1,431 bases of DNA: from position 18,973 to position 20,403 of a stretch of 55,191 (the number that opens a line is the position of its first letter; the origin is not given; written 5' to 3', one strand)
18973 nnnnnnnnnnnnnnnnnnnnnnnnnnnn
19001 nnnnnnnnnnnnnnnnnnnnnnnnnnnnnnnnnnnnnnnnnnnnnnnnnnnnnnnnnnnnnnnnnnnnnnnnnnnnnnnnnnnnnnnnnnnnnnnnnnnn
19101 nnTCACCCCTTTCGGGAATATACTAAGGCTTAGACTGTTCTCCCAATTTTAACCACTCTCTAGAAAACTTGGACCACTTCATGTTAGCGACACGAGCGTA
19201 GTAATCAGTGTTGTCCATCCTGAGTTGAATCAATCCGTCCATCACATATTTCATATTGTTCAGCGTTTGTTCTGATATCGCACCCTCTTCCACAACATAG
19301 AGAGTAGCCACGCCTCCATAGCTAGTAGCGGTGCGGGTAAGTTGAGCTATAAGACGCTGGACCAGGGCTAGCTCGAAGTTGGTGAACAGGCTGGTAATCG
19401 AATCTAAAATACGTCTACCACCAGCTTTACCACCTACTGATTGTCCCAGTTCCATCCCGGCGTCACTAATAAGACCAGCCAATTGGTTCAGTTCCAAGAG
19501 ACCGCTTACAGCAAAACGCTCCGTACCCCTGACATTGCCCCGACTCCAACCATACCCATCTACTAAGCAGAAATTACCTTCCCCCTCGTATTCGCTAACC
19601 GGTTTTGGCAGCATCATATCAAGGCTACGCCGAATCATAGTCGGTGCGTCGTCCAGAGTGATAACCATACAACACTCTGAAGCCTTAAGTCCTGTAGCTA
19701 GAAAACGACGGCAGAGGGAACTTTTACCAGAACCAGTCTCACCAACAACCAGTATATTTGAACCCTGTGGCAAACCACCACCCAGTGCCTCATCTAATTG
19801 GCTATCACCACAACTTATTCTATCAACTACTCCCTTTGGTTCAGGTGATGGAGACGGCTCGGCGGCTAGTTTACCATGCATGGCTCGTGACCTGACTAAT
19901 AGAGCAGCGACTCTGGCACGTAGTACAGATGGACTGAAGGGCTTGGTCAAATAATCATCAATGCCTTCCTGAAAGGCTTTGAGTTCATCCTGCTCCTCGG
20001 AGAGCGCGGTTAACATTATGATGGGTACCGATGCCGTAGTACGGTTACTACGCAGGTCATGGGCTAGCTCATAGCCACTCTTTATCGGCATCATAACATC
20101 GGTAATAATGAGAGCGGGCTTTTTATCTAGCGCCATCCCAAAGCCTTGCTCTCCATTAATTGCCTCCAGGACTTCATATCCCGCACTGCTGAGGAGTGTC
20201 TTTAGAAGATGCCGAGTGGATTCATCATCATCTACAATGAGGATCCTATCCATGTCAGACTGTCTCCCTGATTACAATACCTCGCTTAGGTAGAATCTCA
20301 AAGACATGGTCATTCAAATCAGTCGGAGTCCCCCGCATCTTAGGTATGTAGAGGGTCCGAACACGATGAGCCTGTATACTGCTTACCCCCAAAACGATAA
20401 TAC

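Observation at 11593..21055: Eight-gene operon coupling three KaiC/RecA-like ATPases and a phosphorelay to trehalose synthase and a cellulose-synthase-like GT2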

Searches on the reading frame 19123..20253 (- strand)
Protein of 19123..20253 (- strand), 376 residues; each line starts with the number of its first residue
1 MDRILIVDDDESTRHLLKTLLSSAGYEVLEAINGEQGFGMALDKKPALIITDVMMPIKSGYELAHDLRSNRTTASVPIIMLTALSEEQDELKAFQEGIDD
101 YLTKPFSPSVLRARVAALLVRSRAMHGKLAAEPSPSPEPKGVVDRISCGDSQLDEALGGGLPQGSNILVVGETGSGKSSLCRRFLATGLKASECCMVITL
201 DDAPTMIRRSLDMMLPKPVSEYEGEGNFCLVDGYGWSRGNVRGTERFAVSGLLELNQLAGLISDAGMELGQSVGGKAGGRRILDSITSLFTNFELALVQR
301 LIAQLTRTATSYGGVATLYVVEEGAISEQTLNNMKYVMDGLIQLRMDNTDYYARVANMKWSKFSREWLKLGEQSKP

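Call 4: search_protein_families(library=pfam, proteins=[window:19123-20253:-], max_evalue=0.01)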
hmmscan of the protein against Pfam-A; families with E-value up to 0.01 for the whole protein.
window:19123-20253:- (376 aa): 11 families
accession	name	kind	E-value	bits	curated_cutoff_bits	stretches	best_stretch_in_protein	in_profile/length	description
PF00072.30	Response_reg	-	8.4e-27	94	30.2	1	4-115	1-110/111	Response regulator receiver domain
PF06745.19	ATPase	-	1.7e-20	73.8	26.6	1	151-351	6-194/231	KaiC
PF05625.17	PAXNEB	-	3e-08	33.5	28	1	146-221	19-91/366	PAXNEB protein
PF24336.1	DUF7504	-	2e-06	28.8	27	1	164-344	1-179/179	Family of unknown function (DUF7504)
PF13191.12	AAA_16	-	5.2e-05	24.2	32.6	1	152-187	11-47/167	AAA ATPase domain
PF13401.12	AAA_22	-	0.00012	22.9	27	1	165-198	6-39/130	AAA domain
PF00154.27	RecA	-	0.00014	21.8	27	1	142-201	29-89/262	recA bacterial DNA recombination protein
PF08423.17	Rad51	-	0.0048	16.6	22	0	145-184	7-46/244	Rad51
PF13481.12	AAA_25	-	0.0055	16.8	27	0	134-182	3-51/195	AAA domain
PF12775.13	AAA_7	-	0.0066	16.4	25.8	0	163-196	32-65/181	P-loop containing dynein motor region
PF01580.24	FtsK_SpoIIIE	-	0.0067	16.3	24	0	165-185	40-60/221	FtsK/SpoIIIE family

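Call 9: find_related_loci(query=window:19123-20253:-, collection=genome_contigs, flank=10000)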
Query window:19123-20253:- (376 aa) in genome_contigs; peptide patterns used: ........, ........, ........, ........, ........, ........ (x = any residue, [..] = any of these).
108 stretches matched a pattern; 15 encode a relative of the query (tblastn E <= 1e-3); 15 distinct loci.
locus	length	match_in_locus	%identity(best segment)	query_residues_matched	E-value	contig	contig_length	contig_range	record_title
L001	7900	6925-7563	34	4-208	9e-28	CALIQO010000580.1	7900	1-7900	MAG: uncultured Saprospiraceae bacterium isolate R4_Bin_Bin_46_1 genome assembly, contig: c_000003126431, whole genome s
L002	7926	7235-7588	41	1-119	3e-25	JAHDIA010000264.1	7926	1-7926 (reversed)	MAG: Chitinophagales bacterium isolate MAG-82 RZ_25422, whole genome shotgun sequence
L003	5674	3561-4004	39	1-146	2e-25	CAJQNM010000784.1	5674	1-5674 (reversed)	MAG: uncultured Saprospiraceae bacterium isolate 10_20180412_Bin_METABAT_53_1 genome assembly, contig: c_000000041313, w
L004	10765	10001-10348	44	3-119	1e-24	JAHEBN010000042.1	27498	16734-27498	MAG: Jiulongibacter sp. isolate Ww143 NODE_2954_length_27498_cov_2.864412, whole genome shotgun sequence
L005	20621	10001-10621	31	4-208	3e-23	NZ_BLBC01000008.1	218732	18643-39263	Capnocytophaga felis strain KC07070 sequence08, whole genome shotgun sequence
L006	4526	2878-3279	37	3-136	5e-23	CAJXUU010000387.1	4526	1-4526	MAG TPA_asm: uncultured Saprospirales bacterium isolate SRR3933377_bin.16_MetaBAT_v2.12.1_MAG genome assembly, contig: N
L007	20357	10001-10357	39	3-123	6e-22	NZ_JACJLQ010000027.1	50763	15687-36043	Bacteroides caecigallinarum strain An428a An428a_contig-110_26, whole genome shotgun sequence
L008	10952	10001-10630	27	4-210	2e-21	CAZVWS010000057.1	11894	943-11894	MAG TPA_asm: uncultured Dysgonomonadaceae bacterium isolate SRP192927_co4_208 genome assembly, contig: NODE_12704_length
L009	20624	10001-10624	29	4-208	2e-20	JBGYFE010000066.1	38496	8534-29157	MAG: Capnocytophaga sp. isolate Z2-64_MAG_21 Z2-64__31874, whole genome shotgun sequence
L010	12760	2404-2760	39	4-124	6e-20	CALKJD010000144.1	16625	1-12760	MAG: uncultured Saprospiraceae bacterium isolate H3_Bin_Bin_12_sub_1 genome assembly, contig: c_000002150492, whole geno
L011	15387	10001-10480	35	4-156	1e-19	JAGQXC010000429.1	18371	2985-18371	MAG: Saprospiraceae bacterium isolate HKST-UBA29 k127_1590963, whole genome shotgun sequence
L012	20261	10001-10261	43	33-119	5e-19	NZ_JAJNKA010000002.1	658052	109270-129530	Portibacter lacus strain YM8-076 NODE_2_length_658052_cov_31.408161, whole genome shotgun sequence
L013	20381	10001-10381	39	3-134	3e-21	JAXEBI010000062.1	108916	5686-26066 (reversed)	MAG: Phocaeicola sp. isolate SUG3180 k141_265860, whole genome shotgun sequence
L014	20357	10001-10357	28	3-123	3e-9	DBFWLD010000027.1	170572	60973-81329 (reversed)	MAG TPA_asm: Tannerellaceae bacterium isolate MAG7872 contig27, whole genome shotgun sequence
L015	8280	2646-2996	34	3-121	8e-7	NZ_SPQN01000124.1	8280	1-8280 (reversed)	Geodermatophilus sp. DF01-2 NODE_124_length_8280_cov_230.126457, whole genome shotgun sequence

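Call 10: find_homologous_proteins(query=window:19123-20253:-)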
Query window:19123-20253:- (376 aa): 2364 proteins with E <= 0.001 among 8000 candidates; the best 120 are listed.
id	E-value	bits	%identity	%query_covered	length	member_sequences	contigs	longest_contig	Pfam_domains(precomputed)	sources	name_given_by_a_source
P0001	1.3e-244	829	100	100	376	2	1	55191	PF06745.20,PF05625.18,PF00072.31,PF24336.2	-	-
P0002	5.0e-191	652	78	99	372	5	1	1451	PF06745.20,PF05625.18,PF00072.31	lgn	-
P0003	5.2e-190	649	79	98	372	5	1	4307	PF06745.20,PF05625.18,PF00072.31,PF24336.2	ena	-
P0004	8.6e-188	642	78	98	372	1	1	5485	PF06745.20,PF05625.18,PF00072.31,PF24336.2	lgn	-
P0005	1.5e-186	638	78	99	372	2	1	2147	PF06745.20,PF05625.18,PF00072.31,PF24336.2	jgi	-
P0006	3.3e-186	637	76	98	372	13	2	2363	PF06745.20,PF05625.18,PF00072.31,PF24336.2,PF13191.13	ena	-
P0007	4.6e-185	633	76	98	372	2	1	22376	PF06745.20,PF05625.18,PF00072.31,PF24336.2,PF13191.13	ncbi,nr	ncbi:MAG: response regulator [Dehalococcoidia bacterium]|nr:response regulator [Dehalococcoidia bact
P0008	6.5e-184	629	76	98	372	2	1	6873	PF06745.20,PF05625.18,PF00072.31,PF24336.2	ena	-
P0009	2.7e-172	591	73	99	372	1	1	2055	PF06745.20,PF05625.18,PF00072.31,PF24336.2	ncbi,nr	ncbi:MAG: response regulator [Chloroflexota bacterium]|nr:response regulator [Chloroflexota bacteriu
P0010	6.3e-168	576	67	99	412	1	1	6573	PF06745.20,PF05625.18,PF00072.31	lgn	-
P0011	3.8e-164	564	70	99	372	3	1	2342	PF06745.20,PF05625.18,PF00072.31,PF24336.2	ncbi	-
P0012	1.5e-160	552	67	98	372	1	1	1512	PF06745.20,PF05625.18,PF00072.31,PF24336.2,PF13191.13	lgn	-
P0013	2.3e-160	552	65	98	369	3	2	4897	PF06745.20,PF05625.18,PF00072.31,PF24336.2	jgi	-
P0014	1.5e-159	549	67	98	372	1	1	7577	PF06745.20,PF05625.18,PF23442.2,PF00072.31,PF24336.2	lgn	-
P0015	3.0e-158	545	65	98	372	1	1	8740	PF06745.20,PF05625.18,PF00072.31,PF24336.2,PF13191.13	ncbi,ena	-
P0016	1.8e-153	529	63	99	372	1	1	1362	PF06745.20,PF05625.18,PF00072.31,PF24336.2,PF13191.13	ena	-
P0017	4.5e-153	528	64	99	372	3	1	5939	PF06745.20,PF05625.18,PF00072.31,PF24336.2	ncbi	-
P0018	3.2e-152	525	64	99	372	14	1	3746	PF06745.20,PF05625.18,PF00072.31,PF24336.2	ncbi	-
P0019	5.8e-152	524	63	98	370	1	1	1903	PF06745.20,PF00072.31,PF24336.2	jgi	jgi:CheY-like chemotaxis protein/KaiC/GvpD/RAD55 family RecA-like ATPase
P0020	4.7e-151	521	64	98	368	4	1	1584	PF06745.20,PF05625.18,PF00072.31,PF24336.2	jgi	jgi:CheY-like chemotaxis protein/KaiC/GvpD/RAD55 family RecA-like ATPase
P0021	7.9e-151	520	62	99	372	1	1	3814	PF06745.20,PF05625.18,PF00072.31,PF24336.2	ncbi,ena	-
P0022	7.1e-148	510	63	99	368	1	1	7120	PF06745.20,PF05625.18,PF00072.31,PF24336.2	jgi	jgi:two-component system, OmpR family, alkaline phosphatase synthesis response regulator PhoP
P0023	6.2e-146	504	79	77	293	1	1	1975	PF06745.20,PF05625.18,PF24336.2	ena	-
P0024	6.9e-146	504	61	99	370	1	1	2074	PF06745.20,PF05625.18,PF00072.31,PF24336.2,PF13191.13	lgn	-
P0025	6.3e-145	501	61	99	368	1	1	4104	PF06745.20,PF05625.18,PF00072.31,PF24336.2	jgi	-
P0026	6.1e-144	497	61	99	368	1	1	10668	PF06745.20,PF05625.18,PF00072.31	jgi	jgi:CheY-like chemotaxis protein/KaiC/GvpD/RAD55 family RecA-like ATPase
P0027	5.8e-141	488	59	98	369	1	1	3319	PF06745.20,PF05625.18,PF13401.13,PF00072.31,PF24336.2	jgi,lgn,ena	-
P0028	6.1e-141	488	60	98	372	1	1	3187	PF06745.20,PF00072.31,PF24336.2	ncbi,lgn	-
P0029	2.9e-140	485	61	98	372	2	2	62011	PF06745.20,PF00072.31,PF24336.2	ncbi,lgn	-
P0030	2.2e-138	479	58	98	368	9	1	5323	PF06745.20,PF05625.18,PF00072.31,PF24336.2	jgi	jgi:CheY-like chemotaxis protein/KaiC/GvpD/RAD55 family RecA-like ATPase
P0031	2.7e-131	456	57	99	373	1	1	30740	PF06745.20,PF05625.18,PF23442.2,PF00072.31,PF24336.2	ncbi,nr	ncbi:MAG: response regulator [Chloroflexi bacterium]|nr:response regulator [Chloroflexota bacterium]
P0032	1.4e-130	454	56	99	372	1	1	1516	PF06745.20,PF05625.18,PF13401.13,PF00072.31,PF24336.2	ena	-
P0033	2.3e-130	453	58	99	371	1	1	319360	PF06745.20,PF05625.18,PF23442.2,PF00072.31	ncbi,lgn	-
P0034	4.6e-130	452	58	98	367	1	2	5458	PF06745.20,PF05625.18,PF23442.2,PF00072.31,PF24336.2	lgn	-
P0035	8.5e-130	451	59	97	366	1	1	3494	PF06745.20,PF05625.18,PF23442.2,PF00072.31,PF24336.2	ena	-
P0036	4.3e-127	442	57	98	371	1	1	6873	PF06745.20,PF05625.18,PF23442.2,PF00072.31,PF24336.2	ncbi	ncbi:response regulator [Chloroflexota bacterium]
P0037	5.3e-127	442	58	98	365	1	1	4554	PF06745.20,PF05625.18,PF23442.2,PF00072.31,PF24336.2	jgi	jgi:CheY-like chemotaxis protein/KaiC/GvpD/RAD55 family RecA-like ATPase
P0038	4.8e-126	439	56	98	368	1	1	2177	PF06745.20,PF00072.31,PF24336.2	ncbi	-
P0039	7.0e-126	438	56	99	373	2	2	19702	PF06745.20,PF05625.18,PF00072.31,PF24336.2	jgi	jgi:CheY-like chemotaxis protein/KaiC/GvpD/RAD55 family RecA-like ATPase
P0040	7.0e-126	438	57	98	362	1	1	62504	PF06745.20,PF05625.18,PF23442.2,PF00072.31,PF24336.2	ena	-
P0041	3.8e-125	436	55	99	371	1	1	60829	PF06745.20,PF05625.18,PF23442.2,PF00072.31,PF24336.2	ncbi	ncbi:MAG: response regulator [Chloroflexota bacterium]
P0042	8.7e-125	434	56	99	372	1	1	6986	PF06745.20,PF05625.18,PF23442.2,PF00072.31,PF24336.2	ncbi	-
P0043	1.3e-124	434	57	98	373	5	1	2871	PF06745.20,PF14417.13,PF05625.18,PF23442.2,PF00072.31,PF24336.2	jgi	jgi:CheY-like chemotaxis protein/KaiC/GvpD/RAD55 family RecA-like ATPase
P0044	3.5e-124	432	56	99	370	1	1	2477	PF06745.20,PF05625.18,PF23442.2,PF00072.31,PF24336.2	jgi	jgi:CheY-like chemotaxis protein/KaiC/GvpD/RAD55 family RecA-like ATPase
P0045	8.2e-124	431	55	99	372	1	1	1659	PF06745.20,PF05625.18,PF23442.2,PF00072.31,PF24336.2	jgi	jgi:CheY-like chemotaxis protein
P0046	1.1e-123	431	56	99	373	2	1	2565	PF06745.20,PF05625.18,PF00072.31,PF24336.2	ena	-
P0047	6.5e-121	422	54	98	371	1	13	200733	PF06745.20,PF05625.18,PF23442.2,PF00072.31,PF24336.2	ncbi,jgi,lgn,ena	-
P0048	8.4e-120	418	55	99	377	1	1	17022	PF06745.20,PF05625.18,PF23442.2,PF00072.31,PF24336.2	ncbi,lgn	-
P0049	2.9e-119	416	54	99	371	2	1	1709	PF06745.20,PF05625.18,PF23442.2,PF00072.31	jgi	-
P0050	1.8e-118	414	54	99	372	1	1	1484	PF06745.20,PF05625.18,PF23442.2,PF00072.31,PF24336.2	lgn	-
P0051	2.2e-118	413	53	97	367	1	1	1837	PF06745.20,PF05625.18,PF00072.31,PF24336.2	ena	-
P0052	4.2e-116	406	52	99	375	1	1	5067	PF06745.20,PF00072.31,PF24336.2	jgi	jgi:CheY-like chemotaxis protein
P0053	4.9e-109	383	48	97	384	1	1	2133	PF06745.20,PF00072.31,PF24336.2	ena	-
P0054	2.4e-104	367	46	97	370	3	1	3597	PF06745.20,PF05625.18,PF23198.2,PF00154.28,PF00072.31,PF24336.2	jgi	-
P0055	4.7e-104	366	48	98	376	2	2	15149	PF06745.20,PF05625.18,PF00072.31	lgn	-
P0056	5.0e-103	363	46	98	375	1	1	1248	PF06745.20,PF05625.18,PF00072.31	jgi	jgi:two-component system alkaline phosphatase synthesis response regulator PhoP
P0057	3.6e-102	360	48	98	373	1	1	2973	PF06745.20,PF05625.18,PF23442.2,PF00072.31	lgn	-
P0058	3.7e-100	353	49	88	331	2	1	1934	PF06745.20,PF05625.18,PF23442.2,PF00072.31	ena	-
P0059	4.2e-100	353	47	98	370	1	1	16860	PF06745.20,PF05625.18,PF00072.31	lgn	-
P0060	2.9e-96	341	44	98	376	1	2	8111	PF06745.20,PF00072.31,PF24336.2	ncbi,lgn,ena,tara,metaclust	tara:strand:+ start:645 stop:1775 length:1131 start_codon:yes stop_codon:yes gene_type:complete|meta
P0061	6.3e-95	336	45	99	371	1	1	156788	PF06745.20,PF05625.18,PF00072.31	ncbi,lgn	ncbi:MAG: response regulator [Candidatus Margulisiibacteriota bacterium]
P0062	3.0e-94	334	44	99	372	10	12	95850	PF06745.20,PF05625.18,PF23442.2,PF00072.31,PF24336.2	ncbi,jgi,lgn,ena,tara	tara:strand:+ start:13382 stop:14500 length:1119 start_codon:yes stop_codon:yes gene_type:complete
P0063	5.4e-94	333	45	98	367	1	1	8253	PF06745.20,PF05625.18,PF23442.2,PF00072.31,PF24336.2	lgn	-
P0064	1.3e-93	332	44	98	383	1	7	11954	PF06745.20,PF00072.31,PF24336.2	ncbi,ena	-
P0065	3.6e-92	327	60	68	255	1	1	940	PF06745.20,PF05625.18,PF24336.2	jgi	-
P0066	1.9e-87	312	43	98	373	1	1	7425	PF06745.20,PF05625.18,PF00072.31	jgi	jgi:CheY-like chemotaxis protein/KaiC/GvpD/RAD55 family RecA-like ATPase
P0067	1.2e-86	309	42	98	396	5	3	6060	PF06745.20,PF00072.31,PF24336.2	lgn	-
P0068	1.5e-86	309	44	98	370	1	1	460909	PF06745.20,PF00072.31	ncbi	-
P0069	6.0e-84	300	43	63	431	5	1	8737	PF06745.20,PF23198.2,PF00072.31,PF24336.2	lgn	-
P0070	4.9e-83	297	40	97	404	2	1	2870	PF06745.20,PF00072.31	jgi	jgi:CheY-like chemotaxis protein/KaiC/GvpD/RAD55 family RecA-like ATPase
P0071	5.8e-82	294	39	98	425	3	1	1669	PF06745.20,PF00072.31,PF24336.2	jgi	jgi:CheY-like chemotaxis protein/KaiC/GvpD/RAD55 family RecA-like ATPase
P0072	1.1e-81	293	38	97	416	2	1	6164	PF06745.20,PF00072.31,PF24336.2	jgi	-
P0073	2.1e-81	292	40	97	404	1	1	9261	PF06745.20,PF00072.31,PF24336.2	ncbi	ncbi:MAG: response regulator [Candidatus Binatia bacterium]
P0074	2.8e-74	268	44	56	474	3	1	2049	PF06745.20,PF00072.31,PF24336.2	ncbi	-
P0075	3.1e-73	265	44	56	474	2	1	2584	PF06745.20,PF00072.31,PF24336.2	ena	-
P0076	1.2e-62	230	37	98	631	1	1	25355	PF03704.24,PF06745.20,PF00072.31,PF24336.2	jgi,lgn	jgi:two-component SAPR family response regulator/KaiC/GvpD/RAD55 family RecA-like ATPase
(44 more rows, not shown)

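Call 12: find_encoding_contigs(protein=P0007, flank=10000, max_places=2)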
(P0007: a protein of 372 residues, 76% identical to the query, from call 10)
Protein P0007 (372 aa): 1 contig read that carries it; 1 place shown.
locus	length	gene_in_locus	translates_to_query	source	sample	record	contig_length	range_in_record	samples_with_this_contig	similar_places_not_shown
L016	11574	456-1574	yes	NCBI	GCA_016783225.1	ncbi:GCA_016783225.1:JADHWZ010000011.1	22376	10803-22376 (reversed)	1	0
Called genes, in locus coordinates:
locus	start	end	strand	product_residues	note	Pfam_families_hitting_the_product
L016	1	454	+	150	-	PF06745:ATPase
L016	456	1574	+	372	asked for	PF00072:Response_reg, PF05625:PAXNEB (weak), PF06745:ATPase, PF13191:AAA_16 (faint), PF24336:DUF7504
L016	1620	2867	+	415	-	PF21269:TreT_GT1, PF00534:Glycos_transf_1, PF13692:Glyco_trans_1_4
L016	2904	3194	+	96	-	PF01978:TrmB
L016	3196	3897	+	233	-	PF00154:RecA_N (weak), PF06745:ATPase, PF13481:AAA_25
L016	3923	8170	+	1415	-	PF00989:PAS, PF08447:PAS_3, PF08448:PAS_4, PF13426:PAS_9, PF00989:PAS, PF13188:PAS_8, PF08448:PAS_4, PF13426:PAS_9, +14 more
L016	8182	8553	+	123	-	PF00072:Response_reg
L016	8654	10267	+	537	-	PF00535:Glycos_transf_2, PF13506:Glyco_transf_21 (weak), PF13641:Glyco_tranf_2_3, PF13632:Glyco_trans_2_3, PF03552:Cellulose_synt (weak)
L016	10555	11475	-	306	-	PF07549:Sec_GG, PF00873:ACR_tran (faint), PF02355:SecD_SecF_C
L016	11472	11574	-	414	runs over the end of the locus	PF21760:SecD_1st, PF22599:SecDF_P1_head, PF02355:SecD_SecF_C, PF00873:ACR_tran (weak)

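Call 13: find_encoding_contigs(protein=P0033, flank=10000, max_places=2)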
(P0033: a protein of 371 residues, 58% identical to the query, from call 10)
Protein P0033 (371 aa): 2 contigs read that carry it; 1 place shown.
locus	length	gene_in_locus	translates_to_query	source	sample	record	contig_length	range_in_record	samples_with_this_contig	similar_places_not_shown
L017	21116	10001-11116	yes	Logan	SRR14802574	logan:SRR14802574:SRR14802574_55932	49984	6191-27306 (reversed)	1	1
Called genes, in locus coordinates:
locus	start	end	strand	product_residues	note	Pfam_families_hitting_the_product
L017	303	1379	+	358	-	PF12773:DZR, PF13240:Zn_Ribbon_1 (faint), PF13248:Zn_ribbon_3 (faint), PF24460:DUF7575 (weak), PF24463:DUF7577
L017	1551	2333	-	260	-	PF02625:XdhC_CoxI, PF13478:XdhC_C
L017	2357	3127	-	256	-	PF19842:YqeC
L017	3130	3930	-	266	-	-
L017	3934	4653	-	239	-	PF13938:DUF4213, PF04016:DUF364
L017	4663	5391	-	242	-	PF04016:DUF364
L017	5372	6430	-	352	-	PF02463:SMC_N (faint), PF13476:AAA_23 (weak), PF00005:ABC_tran, PF13304:AAA_21 (faint), PF03459:TOBE (weak)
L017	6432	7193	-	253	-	PF00528:BPD_transp_1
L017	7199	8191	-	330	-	PF13379:NMT1_2, PF04069:OpuAC (weak), PF09084:NMT1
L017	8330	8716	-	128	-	PF00126:HTH_1 (weak)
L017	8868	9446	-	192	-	PF01128:IspD, PF12804:NTP_transf_3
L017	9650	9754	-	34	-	-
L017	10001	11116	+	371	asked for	PF00072:Response_reg, PF23442:DUF7125 (faint), PF05625:PAXNEB, PF06745:ATPase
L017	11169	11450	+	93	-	PF01978:TrmB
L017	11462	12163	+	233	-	PF06745:ATPase, PF13481:AAA_25, PF07088:GvpD_P-loop (weak)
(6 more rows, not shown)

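Call 14: find_encoding_contigs(protein=P0047, flank=10000, max_places=2)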
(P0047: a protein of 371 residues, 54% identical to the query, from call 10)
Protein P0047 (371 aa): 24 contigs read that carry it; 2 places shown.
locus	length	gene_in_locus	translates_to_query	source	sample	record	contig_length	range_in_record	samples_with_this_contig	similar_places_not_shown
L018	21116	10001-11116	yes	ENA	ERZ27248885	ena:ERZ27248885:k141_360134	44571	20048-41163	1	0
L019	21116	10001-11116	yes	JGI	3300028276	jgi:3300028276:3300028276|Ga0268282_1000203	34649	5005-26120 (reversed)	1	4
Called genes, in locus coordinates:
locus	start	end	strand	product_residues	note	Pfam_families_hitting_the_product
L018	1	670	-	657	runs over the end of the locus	PF02922:CBM_48, PF00128:Alpha-amylase, PF02806:Alpha-amylase_C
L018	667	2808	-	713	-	PF21226:MalQ_N, PF02446:Glyco_hydro_77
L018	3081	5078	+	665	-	PF11896:GlgE_dom_N_S, PF00128:Alpha-amylase, PF21702:GLGE_C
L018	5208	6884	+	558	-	PF00128:Alpha-amylase, PF16657:Malt_amylase_C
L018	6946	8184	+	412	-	PF21269:TreT_GT1, PF00534:Glycos_transf_1, PF13692:Glyco_trans_1_4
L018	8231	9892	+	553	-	-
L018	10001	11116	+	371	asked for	PF00072:Response_reg, PF05625:PAXNEB (weak), PF06745:ATPase, PF23442:DUF7125 (faint), PF24336:DUF7504 (faint)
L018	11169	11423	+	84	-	PF01978:TrmB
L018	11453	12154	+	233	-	PF06745:ATPase, PF13481:AAA_25 (weak)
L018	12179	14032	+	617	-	PF00924:MS_channel_2nd, PF00989:PAS, PF00512:HisKA, PF02518:HATPase_c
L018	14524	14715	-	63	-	-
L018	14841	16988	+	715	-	PF02922:CBM_48, PF00128:Alpha-amylase, PF21331:Isoamylase_C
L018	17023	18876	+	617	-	PF00128:Alpha-amylase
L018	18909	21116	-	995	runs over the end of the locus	PF00128:Alpha-amylase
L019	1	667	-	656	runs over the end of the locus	PF02922:CBM_48, PF00128:Alpha-amylase, PF02806:Alpha-amylase_C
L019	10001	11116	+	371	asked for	PF00072:Response_reg, PF05625:PAXNEB (weak), PF06745:ATPase, PF23442:DUF7125 (faint), PF24336:DUF7504 (faint)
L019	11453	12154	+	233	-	PF06745:ATPase, PF13481:AAA_25 (weak)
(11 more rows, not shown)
